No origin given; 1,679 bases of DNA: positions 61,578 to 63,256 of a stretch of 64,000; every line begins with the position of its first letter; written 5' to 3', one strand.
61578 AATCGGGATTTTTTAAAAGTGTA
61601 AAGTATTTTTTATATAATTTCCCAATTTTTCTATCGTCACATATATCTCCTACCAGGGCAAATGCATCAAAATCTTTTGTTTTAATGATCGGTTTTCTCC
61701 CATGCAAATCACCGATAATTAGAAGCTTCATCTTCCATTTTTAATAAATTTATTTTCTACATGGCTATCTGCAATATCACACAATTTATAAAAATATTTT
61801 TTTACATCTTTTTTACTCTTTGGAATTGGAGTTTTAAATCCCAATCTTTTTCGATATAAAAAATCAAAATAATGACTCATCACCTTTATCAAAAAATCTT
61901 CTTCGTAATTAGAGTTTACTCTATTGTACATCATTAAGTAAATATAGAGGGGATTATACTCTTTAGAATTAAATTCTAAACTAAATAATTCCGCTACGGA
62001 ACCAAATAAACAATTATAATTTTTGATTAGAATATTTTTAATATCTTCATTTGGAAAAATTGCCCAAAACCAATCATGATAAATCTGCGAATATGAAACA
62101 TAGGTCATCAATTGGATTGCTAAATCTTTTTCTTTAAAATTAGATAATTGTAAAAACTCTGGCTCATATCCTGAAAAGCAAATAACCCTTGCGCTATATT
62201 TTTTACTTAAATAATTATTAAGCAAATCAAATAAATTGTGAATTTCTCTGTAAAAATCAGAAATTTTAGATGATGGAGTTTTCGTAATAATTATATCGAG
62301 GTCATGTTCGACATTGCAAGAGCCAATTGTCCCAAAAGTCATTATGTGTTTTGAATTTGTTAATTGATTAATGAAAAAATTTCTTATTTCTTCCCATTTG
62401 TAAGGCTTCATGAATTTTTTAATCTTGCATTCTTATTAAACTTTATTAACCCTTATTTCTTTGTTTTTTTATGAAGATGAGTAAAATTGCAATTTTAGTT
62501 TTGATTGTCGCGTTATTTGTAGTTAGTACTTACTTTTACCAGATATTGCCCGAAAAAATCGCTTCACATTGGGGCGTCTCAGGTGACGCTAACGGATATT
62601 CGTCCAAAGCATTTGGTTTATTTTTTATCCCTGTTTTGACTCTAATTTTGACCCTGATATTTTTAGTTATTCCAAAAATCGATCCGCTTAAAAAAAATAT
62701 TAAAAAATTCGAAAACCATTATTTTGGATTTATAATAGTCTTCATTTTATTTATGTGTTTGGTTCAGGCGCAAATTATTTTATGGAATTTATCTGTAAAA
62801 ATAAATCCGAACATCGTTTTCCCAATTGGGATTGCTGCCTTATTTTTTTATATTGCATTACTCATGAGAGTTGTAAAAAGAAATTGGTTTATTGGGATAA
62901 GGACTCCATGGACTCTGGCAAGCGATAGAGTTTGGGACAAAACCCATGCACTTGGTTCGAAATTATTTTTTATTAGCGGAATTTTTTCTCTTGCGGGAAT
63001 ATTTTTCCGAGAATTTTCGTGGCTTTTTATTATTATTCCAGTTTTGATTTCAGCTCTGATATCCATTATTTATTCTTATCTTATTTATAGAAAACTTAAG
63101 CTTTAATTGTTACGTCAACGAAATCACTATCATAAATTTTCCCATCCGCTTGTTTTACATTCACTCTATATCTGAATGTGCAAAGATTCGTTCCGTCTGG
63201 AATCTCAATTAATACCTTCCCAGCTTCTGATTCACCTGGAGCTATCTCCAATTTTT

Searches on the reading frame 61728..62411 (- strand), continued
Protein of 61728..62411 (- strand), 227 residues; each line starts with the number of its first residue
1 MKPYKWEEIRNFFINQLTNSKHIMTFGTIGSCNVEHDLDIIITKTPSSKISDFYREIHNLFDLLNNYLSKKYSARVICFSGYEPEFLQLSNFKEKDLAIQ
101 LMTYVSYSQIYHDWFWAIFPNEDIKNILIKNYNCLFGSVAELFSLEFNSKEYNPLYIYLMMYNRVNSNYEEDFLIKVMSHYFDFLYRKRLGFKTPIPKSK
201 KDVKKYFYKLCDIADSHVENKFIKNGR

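Call 47: search_protein_families(library=pfam, proteins=[P0221, P0222, P0224, P0225, P0229, P0230, P0231, P0232, P0233, P0234], max_evalue=0.1)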
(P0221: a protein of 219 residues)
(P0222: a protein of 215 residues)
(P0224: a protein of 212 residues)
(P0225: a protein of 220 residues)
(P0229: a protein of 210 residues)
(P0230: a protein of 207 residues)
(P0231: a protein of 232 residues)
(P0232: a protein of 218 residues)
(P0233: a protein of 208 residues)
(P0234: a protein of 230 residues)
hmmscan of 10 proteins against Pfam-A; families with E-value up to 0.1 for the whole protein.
P0221 (219 aa): 0 families

P0222 (215 aa): 1 family
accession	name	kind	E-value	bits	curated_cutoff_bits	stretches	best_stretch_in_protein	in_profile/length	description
PF09239.17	Topo-VIb_trans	-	0.083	13.1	24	0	94-141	73-123/159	Topoisomerase VI B subunit, transducer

P0224 (212 aa): 0 families

P0225 (220 aa): 0 families

P0229 (210 aa): 0 families

P0230 (207 aa): 0 families

P0231 (232 aa): 0 families

P0232 (218 aa): 0 families

P0233 (208 aa): 1 family
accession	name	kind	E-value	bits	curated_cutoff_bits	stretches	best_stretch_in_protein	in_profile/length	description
PF13712.12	Glyco_tranf_2_5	-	0.00065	19.9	27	1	8-56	70-115/210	Glycosyltransferase like family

P0234 (230 aa): 0 families

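Call 58: search_protein_families(library=pfam, proteins=[L004:4358-5068:+, L002:6972-7682:+], max_evalue=0.01)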
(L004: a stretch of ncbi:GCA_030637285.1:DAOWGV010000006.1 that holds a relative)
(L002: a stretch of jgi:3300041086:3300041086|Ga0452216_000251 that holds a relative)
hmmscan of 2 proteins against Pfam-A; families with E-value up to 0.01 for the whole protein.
L004:4358-5068:+ (236 aa): 1 family
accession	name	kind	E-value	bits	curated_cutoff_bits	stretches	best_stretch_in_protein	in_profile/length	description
PF24992.1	DUF7777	-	0.0016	19.1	27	0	30-94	14-74/135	Domain of unknown function (DUF7777)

L002:6972-7682:+ (236 aa): 0 families

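Call 65: search_protein_families(library=phrogs, proteins=[window:61728-62411:-], max_evalue=0.01)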
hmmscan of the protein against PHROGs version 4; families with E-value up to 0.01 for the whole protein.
window:61728-62411:- (227 aa): 0 families

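Call 66: find_encoding_contigs(protein=P0002, flank=5000, max_places=2)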
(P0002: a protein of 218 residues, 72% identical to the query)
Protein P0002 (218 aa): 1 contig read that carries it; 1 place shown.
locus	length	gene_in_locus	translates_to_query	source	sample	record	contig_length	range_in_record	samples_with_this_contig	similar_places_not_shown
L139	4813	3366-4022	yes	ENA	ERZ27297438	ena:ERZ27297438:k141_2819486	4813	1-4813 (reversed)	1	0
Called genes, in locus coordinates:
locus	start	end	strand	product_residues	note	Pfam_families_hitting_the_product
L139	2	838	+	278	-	?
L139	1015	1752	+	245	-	-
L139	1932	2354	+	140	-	-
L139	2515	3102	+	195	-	-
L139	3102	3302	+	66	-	-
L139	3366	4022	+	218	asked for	-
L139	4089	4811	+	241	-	?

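Call 67: find_encoding_contigs(protein=P0006, flank=6000, max_places=1)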
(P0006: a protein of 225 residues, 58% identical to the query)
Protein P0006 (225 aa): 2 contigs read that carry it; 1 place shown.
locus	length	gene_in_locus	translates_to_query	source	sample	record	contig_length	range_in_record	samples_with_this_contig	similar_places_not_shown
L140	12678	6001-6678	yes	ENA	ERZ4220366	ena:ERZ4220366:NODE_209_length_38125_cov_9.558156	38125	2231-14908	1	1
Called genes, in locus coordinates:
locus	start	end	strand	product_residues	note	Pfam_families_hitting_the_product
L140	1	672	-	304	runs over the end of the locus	PF01073:3Beta_HSD, PF01370:Epimerase, PF02719:Polysacc_synt_2, PF04321:RmlD_sub_bind, PF16363:GDP_Man_Dehyd, PF07993:NAD_binding_4 (weak)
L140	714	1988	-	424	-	PF18195:GatD_N, PF00710:Asparaginase, PF17763:Asparaginase_C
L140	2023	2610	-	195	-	PF00561:Abhydrolase_1 (weak), PF06821:Ser_hydrolase, PF12146:Hydrolase_4 (weak)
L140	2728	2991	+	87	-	-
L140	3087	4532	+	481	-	PF02934:GatB_N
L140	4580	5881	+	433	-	PF01336:tRNA_anti-codon, PF00152:tRNA-synt_2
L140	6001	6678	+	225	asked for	-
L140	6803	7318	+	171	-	PF01909:NTP_transf_2 (weak), PF18765:Polbeta (weak)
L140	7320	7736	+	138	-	-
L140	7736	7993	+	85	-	-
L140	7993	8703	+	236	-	PF04909:Amidohydro_2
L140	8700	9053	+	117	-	-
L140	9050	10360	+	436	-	PF01425:Amidase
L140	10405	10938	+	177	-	PF00293:NUDIX (faint)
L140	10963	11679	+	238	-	PF12706:Lactamase_B_2, PF13483:Lactamase_B_3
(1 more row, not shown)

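Call 69: search_protein_families(library=pfam, alignment_id=A1, max_evalue=1)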
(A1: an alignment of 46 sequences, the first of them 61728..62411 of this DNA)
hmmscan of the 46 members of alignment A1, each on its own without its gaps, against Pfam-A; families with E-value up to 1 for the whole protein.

A. member 1, window:61728-62411:- (227 aa): 1 family
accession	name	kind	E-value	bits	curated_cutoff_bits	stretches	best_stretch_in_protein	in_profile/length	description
PF21569.3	SET1_RBD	-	0.0038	17.9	27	1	122-171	14-62/110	Histone-lysine N-methyltransferase, RNA-binding domain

B. families by the number of members that match (of 46 scanned): 33 families (the first 25 are shown)
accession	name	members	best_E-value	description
PF24064.2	HTH_NPRL3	2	0.054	GATOR1 complex protein NPRL3, C-terminal HTH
PF01268.25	FTHFS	2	0.16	Formate--tetrahydrofolate ligase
PF00271.37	Helicase_C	2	0.18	Helicase conserved C-terminal domain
PF20455.3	DUF6708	1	0.00056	Family of unknown function (DUF6708)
PF21569.3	SET1_RBD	1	0.0038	Histone-lysine N-methyltransferase, RNA-binding domain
PF14084.11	DUF4264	1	0.0065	Protein of unknown function (DUF4264)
PF03009.23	GDPD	1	0.007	Glycerophosphoryl diester phosphodiesterase family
PF10474.15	Syndetin_C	1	0.011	Syndetin, C-terminal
PF01766.23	Birna_VP2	1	0.013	Birnavirus VP2 protein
PF03296.19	Pox_polyA_pol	1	0.015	Poxvirus poly(A) polymerase nucleotidyltransferase domain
PF17641.8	ASPRs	1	0.016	Ancylostoma-associated secreted protein related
PF16895.10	DUF5085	1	0.023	Domain of unknown function (DUF5085)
PF19191.5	HEF_HK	1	0.05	HEF_HK domain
PF05303.17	GSKIP_dom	1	0.057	GSKIP domain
PF24101.1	eWH_GTF3C1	1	0.057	GTF3C1, extended winged-helix domain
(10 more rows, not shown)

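Call 70: search_protein_families(library=padloc, alignment_id=A1, max_evalue=1)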
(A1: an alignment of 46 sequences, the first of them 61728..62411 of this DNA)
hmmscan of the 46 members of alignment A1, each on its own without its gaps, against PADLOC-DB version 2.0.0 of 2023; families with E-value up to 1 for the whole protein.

A. member 1, window:61728-62411:- (227 aa): 0 families

B. families by the number of members that match (of 46 scanned): 7 families
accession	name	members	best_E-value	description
PDLC04906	PDC-S09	2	0.0033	-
PDLC01719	typeIV_Cas6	1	0.00075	Cas6_8_IVD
PDLC01487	Csm2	1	0.0028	CAS-III-D; effector_SS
PDLC00809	Cyclase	1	0.0088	oligonucleotide-cyclase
PDLC04794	PDC-S02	1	0.014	-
PDLC01083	Csx21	1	0.016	Unknown function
PDLC01104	Cas9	1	0.067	Cas9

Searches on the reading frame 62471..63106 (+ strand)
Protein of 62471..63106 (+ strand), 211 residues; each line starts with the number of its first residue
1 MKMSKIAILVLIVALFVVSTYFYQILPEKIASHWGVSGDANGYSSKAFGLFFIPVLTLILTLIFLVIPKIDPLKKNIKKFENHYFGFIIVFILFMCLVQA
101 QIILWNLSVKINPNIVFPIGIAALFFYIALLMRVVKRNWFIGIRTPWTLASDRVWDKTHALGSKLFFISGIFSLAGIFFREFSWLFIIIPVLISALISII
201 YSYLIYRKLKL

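Call 3: search_protein_families(library=pfam, proteins=[window:62471-63106:+], max_evalue=0.1)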
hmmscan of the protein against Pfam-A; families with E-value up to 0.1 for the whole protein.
window:62471-63106:+ (211 aa): 3 families
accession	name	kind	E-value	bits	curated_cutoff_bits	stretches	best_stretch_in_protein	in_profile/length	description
PF13630.11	SdpI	-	2.9e-19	69.4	28.2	1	135-202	2-71/71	SdpI/YfhL protein family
PF07853.16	DUF1648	-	2.3e-16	59.6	28.7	1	10-58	1-49/49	Domain of unknown function (DUF1648)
PF24002.1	DUF7318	-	0.096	13.2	27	1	7-84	22-99/128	Family of unknown function (DUF7318)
